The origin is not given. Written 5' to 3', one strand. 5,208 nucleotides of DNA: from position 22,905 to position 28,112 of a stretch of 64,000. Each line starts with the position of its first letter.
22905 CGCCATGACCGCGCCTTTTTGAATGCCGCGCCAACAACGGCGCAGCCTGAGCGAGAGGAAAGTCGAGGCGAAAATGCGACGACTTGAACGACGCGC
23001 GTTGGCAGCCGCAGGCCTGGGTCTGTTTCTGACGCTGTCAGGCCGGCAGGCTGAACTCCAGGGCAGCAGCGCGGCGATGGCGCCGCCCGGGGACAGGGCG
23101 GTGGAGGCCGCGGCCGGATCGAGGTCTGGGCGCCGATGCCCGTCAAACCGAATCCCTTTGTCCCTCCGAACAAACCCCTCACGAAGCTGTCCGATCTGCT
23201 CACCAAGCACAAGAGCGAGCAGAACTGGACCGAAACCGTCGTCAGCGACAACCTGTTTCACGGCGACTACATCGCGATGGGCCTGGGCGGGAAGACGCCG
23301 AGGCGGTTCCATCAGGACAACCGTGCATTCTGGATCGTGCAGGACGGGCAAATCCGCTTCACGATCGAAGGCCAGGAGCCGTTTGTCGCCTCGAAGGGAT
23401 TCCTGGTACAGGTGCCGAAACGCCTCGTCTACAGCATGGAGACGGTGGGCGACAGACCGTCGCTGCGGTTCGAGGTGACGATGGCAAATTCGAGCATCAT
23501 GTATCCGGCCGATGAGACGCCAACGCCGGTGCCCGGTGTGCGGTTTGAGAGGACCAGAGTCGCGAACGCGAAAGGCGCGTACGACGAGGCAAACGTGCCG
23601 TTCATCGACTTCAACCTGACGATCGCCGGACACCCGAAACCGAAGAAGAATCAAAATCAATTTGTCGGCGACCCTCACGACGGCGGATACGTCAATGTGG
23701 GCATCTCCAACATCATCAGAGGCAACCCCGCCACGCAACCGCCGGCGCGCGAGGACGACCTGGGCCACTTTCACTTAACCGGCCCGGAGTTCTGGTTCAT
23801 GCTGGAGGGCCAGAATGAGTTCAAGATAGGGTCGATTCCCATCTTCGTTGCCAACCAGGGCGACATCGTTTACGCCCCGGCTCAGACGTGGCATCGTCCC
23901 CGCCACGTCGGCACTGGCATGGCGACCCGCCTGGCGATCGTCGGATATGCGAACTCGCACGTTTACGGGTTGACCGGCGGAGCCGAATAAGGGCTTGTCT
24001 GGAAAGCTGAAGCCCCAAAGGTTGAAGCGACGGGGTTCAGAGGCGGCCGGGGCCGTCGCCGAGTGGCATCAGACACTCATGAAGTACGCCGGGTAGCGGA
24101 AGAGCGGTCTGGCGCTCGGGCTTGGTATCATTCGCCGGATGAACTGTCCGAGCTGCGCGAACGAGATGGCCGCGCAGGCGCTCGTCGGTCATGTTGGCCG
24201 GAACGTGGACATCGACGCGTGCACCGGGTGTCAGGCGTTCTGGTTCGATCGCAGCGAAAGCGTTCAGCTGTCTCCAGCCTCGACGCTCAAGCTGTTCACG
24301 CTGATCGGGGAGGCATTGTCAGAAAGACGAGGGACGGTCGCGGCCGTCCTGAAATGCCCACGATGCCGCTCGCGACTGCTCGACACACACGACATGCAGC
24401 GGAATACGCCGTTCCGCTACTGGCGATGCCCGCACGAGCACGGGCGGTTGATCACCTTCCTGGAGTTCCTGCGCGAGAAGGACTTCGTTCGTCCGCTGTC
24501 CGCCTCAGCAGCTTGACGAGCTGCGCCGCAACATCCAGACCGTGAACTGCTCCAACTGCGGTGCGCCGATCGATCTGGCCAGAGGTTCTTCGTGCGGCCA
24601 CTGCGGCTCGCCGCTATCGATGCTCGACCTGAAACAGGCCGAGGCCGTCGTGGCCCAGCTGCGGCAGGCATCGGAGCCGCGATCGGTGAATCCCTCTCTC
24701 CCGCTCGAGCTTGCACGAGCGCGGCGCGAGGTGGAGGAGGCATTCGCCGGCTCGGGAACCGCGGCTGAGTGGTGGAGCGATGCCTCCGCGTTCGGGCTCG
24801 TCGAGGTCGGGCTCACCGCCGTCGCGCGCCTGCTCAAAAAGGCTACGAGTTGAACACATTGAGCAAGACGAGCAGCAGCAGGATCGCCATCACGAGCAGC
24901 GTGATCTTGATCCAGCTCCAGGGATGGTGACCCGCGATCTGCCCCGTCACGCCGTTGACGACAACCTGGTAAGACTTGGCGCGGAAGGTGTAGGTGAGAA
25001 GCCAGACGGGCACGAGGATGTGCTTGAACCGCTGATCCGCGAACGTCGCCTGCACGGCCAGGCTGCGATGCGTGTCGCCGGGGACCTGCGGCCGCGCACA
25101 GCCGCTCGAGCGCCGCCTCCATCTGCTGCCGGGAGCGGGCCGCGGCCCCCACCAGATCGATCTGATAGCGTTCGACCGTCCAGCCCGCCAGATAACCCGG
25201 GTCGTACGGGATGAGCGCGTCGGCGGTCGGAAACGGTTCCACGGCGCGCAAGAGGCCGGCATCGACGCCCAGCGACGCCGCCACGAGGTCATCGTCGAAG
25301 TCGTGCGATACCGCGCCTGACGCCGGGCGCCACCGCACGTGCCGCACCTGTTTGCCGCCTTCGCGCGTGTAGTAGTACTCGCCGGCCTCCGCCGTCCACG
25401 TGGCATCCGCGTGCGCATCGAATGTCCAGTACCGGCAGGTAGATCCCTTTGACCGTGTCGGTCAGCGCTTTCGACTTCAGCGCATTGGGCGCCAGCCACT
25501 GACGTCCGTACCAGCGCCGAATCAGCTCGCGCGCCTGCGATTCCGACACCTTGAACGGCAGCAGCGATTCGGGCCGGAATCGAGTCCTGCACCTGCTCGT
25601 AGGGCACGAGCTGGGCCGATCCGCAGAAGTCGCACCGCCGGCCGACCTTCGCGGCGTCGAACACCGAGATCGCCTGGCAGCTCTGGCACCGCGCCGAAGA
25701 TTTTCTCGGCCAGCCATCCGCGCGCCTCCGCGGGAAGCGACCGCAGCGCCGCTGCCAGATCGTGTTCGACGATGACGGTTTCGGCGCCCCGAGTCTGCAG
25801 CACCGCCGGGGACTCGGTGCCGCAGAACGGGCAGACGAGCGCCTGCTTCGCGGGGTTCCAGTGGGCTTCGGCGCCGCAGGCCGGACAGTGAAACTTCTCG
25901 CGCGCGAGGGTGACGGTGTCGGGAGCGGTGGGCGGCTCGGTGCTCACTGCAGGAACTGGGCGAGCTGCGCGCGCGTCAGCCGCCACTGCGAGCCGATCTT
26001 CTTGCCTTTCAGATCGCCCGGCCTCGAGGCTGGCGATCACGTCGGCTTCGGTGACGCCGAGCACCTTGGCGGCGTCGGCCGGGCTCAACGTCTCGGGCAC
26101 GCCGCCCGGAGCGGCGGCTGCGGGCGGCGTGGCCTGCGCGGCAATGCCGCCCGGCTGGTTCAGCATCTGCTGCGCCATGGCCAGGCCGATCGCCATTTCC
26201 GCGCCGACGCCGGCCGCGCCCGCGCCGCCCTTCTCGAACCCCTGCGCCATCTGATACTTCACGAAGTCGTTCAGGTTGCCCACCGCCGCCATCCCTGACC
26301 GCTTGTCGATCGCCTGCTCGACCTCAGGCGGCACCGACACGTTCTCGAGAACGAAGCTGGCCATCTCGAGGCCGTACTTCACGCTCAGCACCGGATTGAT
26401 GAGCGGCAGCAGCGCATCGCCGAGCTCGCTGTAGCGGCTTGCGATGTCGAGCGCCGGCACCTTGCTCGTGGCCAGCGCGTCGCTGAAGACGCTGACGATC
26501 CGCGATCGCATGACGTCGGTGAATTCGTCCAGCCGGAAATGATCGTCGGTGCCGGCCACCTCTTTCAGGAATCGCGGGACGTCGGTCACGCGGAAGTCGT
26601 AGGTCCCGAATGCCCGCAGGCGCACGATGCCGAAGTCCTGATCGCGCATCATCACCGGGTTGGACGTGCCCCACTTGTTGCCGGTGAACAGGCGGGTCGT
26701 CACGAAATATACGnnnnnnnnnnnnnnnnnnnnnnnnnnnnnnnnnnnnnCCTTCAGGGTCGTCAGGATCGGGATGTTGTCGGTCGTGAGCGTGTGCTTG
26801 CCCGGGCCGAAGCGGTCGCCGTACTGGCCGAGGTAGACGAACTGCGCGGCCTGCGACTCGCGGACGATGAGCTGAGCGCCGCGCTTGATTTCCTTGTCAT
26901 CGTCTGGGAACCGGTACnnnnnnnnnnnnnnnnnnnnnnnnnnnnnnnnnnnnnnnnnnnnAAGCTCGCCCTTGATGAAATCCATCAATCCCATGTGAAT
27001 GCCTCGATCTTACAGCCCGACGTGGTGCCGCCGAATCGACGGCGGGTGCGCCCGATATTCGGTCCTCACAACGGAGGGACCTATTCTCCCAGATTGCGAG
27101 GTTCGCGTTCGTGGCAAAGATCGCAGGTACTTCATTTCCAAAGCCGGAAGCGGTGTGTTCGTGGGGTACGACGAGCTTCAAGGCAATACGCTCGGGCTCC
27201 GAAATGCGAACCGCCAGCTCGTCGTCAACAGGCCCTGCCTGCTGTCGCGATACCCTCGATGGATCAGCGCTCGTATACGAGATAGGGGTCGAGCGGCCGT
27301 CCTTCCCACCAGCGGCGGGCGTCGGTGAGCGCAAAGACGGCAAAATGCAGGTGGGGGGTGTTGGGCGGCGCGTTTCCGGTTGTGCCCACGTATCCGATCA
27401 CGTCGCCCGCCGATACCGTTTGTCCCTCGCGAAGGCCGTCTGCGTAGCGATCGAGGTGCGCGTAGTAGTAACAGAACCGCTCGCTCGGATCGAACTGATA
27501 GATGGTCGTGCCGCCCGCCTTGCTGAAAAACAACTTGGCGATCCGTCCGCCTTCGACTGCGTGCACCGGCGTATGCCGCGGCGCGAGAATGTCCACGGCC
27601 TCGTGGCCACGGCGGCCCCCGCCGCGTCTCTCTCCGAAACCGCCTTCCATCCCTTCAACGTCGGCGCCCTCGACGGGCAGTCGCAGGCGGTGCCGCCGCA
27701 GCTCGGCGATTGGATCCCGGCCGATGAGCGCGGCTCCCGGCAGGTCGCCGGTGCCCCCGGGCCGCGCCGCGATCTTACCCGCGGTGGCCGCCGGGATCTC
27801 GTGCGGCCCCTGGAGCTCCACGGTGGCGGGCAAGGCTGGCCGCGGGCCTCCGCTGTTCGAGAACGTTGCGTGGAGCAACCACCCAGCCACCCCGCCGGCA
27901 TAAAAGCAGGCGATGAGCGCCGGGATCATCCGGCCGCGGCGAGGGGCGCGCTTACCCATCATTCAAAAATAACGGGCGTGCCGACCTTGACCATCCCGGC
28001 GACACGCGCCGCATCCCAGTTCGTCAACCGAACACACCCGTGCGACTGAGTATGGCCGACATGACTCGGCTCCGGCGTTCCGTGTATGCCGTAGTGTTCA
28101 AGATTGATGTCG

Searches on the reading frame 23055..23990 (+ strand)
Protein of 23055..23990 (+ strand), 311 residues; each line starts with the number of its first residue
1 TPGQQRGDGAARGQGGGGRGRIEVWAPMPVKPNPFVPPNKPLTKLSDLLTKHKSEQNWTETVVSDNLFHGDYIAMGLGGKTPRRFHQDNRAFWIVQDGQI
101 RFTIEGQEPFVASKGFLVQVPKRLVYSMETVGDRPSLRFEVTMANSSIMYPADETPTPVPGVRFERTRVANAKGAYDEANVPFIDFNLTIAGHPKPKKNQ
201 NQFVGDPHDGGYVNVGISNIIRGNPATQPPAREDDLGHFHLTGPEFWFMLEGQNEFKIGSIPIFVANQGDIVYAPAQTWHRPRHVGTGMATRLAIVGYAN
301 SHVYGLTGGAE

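Call 68: search_protein_families(library=pfam, proteins=[window:23055-23990:+], max_evalue=0.001)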
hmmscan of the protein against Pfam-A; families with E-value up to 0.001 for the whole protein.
window:23055-23990:+ (311 aa): 1 family
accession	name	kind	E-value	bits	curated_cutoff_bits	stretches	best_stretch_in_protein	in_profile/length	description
PF07883.17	Cupin_2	-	1.6e-16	60.2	27.2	2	234-293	10-67/70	Cupin domain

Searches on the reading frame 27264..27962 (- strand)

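Call 68: search_protein_families(library=pfam, proteins=[window:27264-27962:-], max_evalue=0.001)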
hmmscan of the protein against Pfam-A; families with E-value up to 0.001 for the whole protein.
window:27264-27962:- (232 aa): 1 family
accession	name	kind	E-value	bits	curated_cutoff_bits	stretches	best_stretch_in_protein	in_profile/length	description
PF01551.29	Peptidase_M23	-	1.2e-18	67.5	28.7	1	119-211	2-89/96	Peptidase family M23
